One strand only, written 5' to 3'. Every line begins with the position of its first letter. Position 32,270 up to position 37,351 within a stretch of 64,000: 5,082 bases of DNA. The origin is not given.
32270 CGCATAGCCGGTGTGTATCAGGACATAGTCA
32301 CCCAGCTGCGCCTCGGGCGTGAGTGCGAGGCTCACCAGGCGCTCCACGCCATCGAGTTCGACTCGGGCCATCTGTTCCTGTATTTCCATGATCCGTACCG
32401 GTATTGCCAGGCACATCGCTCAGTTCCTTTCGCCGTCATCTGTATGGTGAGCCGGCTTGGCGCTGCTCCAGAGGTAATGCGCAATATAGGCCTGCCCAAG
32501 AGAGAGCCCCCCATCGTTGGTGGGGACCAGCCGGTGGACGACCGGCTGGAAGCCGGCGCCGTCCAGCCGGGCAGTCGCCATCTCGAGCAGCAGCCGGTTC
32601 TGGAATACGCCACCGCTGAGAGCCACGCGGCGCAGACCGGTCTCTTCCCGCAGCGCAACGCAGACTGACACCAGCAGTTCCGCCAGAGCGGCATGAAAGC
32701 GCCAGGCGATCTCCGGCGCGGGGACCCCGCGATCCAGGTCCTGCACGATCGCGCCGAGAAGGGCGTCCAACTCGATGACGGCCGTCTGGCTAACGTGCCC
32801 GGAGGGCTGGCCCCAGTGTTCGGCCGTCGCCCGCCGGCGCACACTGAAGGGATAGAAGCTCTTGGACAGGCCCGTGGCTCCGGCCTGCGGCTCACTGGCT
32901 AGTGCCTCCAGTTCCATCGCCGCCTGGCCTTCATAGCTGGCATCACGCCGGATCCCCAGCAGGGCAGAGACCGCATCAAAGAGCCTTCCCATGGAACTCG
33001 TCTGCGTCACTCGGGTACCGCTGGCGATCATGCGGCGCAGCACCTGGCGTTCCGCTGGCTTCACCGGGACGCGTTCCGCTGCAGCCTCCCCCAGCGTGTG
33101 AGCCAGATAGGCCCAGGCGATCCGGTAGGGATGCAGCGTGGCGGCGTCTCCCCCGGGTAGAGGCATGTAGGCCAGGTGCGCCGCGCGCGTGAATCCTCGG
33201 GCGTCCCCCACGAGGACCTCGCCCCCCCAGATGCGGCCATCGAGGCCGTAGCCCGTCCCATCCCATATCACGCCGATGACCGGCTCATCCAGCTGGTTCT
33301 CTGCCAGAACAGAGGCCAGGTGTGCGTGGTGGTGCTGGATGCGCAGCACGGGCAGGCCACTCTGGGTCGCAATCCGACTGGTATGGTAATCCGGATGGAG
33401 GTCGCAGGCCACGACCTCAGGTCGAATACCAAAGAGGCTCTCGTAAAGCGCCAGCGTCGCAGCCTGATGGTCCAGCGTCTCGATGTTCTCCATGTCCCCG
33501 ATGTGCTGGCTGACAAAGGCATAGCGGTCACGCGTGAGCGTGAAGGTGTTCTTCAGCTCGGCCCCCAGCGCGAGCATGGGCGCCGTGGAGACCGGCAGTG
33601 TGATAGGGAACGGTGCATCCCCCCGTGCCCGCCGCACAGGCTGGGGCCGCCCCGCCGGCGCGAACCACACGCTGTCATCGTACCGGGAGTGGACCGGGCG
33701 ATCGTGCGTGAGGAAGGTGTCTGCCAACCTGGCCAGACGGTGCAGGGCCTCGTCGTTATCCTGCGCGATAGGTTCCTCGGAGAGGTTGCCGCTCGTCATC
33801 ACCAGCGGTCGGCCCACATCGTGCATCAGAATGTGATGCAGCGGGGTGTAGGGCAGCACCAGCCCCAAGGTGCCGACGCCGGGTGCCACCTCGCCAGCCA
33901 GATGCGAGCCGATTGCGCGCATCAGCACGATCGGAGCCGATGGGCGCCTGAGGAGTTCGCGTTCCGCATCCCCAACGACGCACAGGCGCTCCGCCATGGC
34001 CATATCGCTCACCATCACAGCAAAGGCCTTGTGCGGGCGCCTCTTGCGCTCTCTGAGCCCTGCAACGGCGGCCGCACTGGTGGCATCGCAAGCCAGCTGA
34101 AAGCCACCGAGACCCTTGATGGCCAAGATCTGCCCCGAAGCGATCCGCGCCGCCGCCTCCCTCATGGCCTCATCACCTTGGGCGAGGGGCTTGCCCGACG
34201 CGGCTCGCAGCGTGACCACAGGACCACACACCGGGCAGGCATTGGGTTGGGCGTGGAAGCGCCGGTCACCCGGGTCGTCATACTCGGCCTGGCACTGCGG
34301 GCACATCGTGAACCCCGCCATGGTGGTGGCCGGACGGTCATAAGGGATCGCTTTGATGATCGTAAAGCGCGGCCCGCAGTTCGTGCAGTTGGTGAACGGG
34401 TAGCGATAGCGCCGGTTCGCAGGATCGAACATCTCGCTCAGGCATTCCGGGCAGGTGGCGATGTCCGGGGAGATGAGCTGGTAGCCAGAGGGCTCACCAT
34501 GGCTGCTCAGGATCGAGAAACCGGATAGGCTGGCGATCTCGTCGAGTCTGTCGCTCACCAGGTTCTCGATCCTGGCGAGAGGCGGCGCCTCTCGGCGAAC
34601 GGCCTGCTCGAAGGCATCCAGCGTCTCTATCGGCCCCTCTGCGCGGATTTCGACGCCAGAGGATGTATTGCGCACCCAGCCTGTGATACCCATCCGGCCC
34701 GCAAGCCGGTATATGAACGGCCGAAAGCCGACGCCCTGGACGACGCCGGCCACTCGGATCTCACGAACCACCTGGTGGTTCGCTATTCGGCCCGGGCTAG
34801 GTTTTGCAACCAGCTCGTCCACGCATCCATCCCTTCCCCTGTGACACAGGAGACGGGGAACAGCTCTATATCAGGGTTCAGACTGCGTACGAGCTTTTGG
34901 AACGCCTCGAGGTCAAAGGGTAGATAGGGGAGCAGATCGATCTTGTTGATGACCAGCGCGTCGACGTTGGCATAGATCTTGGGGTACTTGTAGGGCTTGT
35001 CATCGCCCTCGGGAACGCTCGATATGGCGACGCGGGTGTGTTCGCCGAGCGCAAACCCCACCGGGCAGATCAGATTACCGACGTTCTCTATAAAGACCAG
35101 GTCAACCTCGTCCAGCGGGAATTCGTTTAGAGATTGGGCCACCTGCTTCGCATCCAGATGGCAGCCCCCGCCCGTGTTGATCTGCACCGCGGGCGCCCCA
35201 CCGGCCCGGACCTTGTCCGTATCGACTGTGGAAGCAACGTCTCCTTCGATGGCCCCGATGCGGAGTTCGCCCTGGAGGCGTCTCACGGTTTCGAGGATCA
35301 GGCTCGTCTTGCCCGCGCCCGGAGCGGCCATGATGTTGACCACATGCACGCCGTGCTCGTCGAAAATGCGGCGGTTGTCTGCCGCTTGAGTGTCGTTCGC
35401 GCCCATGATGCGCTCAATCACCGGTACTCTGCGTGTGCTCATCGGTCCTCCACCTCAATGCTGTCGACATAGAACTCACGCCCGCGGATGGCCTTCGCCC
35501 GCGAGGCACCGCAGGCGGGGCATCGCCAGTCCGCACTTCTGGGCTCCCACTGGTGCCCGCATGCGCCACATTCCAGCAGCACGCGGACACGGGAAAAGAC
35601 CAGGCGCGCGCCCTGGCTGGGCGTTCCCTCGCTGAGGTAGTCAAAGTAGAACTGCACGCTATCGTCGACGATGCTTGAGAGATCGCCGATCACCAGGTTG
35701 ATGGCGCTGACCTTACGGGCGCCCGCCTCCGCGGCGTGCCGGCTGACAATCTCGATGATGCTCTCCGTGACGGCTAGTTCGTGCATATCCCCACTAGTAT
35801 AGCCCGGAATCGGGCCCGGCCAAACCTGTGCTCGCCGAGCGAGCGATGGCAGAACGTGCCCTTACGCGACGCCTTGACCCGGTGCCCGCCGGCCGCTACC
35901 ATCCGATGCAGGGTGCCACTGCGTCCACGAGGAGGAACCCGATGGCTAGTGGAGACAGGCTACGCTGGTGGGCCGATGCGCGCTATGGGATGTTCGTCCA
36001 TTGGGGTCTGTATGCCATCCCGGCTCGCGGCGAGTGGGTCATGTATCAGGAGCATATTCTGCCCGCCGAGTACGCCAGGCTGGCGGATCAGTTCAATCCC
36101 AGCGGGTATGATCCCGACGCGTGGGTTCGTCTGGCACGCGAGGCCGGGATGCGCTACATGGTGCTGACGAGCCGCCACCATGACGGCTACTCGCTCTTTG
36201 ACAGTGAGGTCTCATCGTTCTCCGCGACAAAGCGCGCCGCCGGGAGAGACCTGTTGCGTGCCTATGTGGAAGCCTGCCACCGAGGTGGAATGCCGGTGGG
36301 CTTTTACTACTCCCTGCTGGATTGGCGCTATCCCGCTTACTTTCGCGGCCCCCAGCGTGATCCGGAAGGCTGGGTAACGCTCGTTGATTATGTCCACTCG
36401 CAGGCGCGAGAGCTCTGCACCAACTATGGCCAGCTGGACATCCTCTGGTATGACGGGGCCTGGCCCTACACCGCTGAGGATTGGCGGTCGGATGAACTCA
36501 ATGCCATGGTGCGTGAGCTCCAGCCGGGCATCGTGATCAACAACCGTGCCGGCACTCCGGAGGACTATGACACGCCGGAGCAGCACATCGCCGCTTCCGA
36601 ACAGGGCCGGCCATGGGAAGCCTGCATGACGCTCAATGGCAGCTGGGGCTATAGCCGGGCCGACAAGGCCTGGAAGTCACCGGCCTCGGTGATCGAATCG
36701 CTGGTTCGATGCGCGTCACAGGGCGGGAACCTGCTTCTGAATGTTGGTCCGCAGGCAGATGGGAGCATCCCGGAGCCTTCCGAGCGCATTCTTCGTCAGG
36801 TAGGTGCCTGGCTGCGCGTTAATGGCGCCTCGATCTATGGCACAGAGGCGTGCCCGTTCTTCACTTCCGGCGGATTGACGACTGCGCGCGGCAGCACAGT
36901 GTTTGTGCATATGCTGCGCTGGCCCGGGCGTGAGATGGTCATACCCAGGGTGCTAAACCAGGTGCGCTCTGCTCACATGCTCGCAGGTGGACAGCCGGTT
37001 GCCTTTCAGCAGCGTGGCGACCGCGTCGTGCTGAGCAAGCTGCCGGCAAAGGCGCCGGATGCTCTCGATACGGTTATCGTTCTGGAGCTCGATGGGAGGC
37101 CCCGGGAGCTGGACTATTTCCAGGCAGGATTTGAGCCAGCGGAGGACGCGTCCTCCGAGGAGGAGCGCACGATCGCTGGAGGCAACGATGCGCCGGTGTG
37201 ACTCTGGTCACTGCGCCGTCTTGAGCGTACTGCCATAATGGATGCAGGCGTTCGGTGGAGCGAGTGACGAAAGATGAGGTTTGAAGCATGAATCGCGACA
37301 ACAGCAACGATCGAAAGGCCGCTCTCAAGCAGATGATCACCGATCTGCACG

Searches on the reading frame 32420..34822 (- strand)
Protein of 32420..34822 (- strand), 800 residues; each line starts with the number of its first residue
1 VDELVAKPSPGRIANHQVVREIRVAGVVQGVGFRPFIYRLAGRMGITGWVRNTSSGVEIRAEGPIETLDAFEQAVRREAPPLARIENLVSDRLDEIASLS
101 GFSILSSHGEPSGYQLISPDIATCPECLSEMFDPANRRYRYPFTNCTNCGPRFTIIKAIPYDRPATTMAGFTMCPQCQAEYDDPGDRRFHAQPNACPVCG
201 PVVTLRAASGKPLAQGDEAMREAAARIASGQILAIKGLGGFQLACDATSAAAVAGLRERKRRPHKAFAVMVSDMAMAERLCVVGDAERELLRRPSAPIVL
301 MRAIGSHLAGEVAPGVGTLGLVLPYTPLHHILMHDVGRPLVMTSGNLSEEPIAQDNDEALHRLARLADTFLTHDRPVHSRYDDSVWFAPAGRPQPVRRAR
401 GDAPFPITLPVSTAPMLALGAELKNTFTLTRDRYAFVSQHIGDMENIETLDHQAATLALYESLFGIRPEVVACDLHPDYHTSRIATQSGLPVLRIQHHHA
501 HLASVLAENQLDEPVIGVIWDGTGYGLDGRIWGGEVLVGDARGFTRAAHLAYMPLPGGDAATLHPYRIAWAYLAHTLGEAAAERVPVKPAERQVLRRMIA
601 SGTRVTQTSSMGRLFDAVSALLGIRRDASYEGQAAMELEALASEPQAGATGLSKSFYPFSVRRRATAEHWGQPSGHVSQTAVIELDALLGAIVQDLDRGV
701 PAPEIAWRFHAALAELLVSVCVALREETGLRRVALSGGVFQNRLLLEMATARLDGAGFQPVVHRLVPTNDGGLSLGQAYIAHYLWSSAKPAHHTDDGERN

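Call 11: search_protein_families(library=pfam, proteins=[window:32420-34822:-], max_evalue=0.00001)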
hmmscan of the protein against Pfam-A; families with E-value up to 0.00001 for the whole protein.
window:32420-34822:- (800 aa): 5 families
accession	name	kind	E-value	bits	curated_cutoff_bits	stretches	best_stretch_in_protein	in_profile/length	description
PF22521.2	HypF_C_2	-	9e-82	274.9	27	1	517-777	1-241/241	Carbamoyltransferase, Kae1-like Domain, second subdomain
PF01300.24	Sua5_yciO_yrdC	-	9.9e-40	136.3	25.1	1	227-398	3-177/178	Telomere recombination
PF17788.7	HypF_C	-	1.7e-35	122.1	23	1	413-508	3-99/99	HypF Kae1-like domain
PF07503.17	zf-HYPF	-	8.9e-35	118.7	23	2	123-156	1-34/34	HypF finger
PF00708.24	Acylphosphatase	-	5.5e-23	81.5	22.5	1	21-104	2-85/85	Acylphosphatase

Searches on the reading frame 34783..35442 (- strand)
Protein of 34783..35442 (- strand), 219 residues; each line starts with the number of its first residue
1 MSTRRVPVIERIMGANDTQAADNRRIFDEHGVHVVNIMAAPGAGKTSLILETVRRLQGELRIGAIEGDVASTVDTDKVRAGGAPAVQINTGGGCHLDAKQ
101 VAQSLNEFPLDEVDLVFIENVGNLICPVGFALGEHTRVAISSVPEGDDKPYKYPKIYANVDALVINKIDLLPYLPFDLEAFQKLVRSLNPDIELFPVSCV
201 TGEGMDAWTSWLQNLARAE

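Call 11: search_protein_families(library=pfam, proteins=[window:34783-35442:-], max_evalue=0.00001)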
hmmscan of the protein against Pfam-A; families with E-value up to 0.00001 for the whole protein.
window:34783-35442:- (219 aa): 1 family
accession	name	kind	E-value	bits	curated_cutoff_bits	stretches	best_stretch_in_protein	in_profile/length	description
PF02492.25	cobW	-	2e-20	73.6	20.7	1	34-194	2-178/180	CobW/HypB/UreG, nucleotide-binding domain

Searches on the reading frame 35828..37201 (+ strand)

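Call 6: search_protein_families(library=pfam, proteins=[window:35828-37201:+], max_evalue=0.01)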
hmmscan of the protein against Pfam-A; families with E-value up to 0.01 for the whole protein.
window:35828-37201:+ (457 aa): 2 families
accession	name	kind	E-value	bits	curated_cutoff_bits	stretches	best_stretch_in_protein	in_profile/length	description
PF01120.23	Alpha_L_fucos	-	2.5e-91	307.2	25.2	1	45-333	27-344/345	Alpha-L-fucosidase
PF14871.12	GHL6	-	1.7e-05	25.5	35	1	96-199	2-105/132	Hypothetical glycosyl hydrolase 6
